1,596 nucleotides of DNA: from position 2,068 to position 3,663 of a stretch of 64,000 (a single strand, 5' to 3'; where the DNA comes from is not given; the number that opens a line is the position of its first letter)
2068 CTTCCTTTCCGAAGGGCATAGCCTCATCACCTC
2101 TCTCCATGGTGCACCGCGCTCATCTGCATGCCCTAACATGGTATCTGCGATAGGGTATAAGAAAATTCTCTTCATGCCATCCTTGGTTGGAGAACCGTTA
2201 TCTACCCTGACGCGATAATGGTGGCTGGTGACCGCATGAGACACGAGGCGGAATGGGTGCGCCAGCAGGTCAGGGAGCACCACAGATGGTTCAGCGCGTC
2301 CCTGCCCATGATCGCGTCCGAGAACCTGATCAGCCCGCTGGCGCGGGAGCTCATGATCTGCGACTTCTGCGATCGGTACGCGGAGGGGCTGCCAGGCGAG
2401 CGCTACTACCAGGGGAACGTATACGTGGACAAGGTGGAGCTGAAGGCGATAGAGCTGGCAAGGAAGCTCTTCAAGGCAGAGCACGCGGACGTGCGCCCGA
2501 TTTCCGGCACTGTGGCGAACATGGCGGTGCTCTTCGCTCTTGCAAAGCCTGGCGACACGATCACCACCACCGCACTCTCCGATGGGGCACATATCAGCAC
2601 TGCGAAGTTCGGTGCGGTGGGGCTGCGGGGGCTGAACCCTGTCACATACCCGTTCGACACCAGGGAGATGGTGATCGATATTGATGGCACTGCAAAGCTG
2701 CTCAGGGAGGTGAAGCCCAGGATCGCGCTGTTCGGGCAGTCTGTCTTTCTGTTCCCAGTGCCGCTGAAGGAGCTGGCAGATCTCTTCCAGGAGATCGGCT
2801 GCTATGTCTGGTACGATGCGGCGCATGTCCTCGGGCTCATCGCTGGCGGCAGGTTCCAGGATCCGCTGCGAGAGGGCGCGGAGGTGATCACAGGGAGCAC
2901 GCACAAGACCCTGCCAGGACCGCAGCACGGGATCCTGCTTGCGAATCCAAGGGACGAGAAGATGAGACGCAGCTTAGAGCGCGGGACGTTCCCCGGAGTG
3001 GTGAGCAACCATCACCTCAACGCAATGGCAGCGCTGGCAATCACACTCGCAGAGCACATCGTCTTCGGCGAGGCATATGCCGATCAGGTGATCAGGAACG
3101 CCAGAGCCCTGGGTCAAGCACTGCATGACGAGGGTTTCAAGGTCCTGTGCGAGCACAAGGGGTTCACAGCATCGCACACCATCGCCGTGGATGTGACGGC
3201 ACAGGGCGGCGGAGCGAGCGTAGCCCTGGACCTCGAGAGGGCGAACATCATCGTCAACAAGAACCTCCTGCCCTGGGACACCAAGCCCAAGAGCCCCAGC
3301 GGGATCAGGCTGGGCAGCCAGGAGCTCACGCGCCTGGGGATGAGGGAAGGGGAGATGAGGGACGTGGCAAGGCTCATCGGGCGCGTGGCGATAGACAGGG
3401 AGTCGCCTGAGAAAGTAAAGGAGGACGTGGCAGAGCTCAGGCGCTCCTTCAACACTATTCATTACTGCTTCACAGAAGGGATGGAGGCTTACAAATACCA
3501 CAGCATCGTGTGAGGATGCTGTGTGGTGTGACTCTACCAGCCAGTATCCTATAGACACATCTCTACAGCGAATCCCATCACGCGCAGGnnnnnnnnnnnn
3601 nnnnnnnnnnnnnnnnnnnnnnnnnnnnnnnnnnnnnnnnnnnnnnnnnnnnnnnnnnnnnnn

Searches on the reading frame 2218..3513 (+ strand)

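Call 24: search_protein_families(library=pfam, proteins=[window:2218-3513:+], max_evalue=0.001)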
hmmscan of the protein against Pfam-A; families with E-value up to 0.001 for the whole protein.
window:2218-3513:+ (431 aa): 2 families
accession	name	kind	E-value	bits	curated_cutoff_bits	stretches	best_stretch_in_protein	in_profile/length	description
PF00464.25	SHMT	-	9.7e-68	229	27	1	20-387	15-399/399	Serine hydroxymethyltransferase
PF00155.27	Aminotran_1_2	-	8.7e-07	28.9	19.7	1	83-316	54-304/361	Aminotransferase class I and II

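Call 40: search_protein_families(library=ncbifam, proteins=[window:2218-3513:+], max_evalue=0.00001)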
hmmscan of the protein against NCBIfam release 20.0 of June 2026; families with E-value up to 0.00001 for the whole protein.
window:2218-3513:+ (431 aa): 4 families
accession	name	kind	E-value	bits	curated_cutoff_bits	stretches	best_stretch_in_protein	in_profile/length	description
NF000586.1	PRK00011.1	subfamily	1.6e-136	455.3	335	1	14-413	4-403/404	serine hydroxymethyltransferase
TIGR04506.1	F_threo_transal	equivalog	9.2e-73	245.9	650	1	26-420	18-410/609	fluorothreonine transaldolase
NF010094.0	PRK13580.1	equivalog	1.8e-57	195.1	735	2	120-394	176-448/496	glycine hydroxymethyltransferase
NF047603.1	SerpalmtaseAlphaP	equivalog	9.1e-06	24.6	670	0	52-347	73-355/399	serine palmitoyltransferase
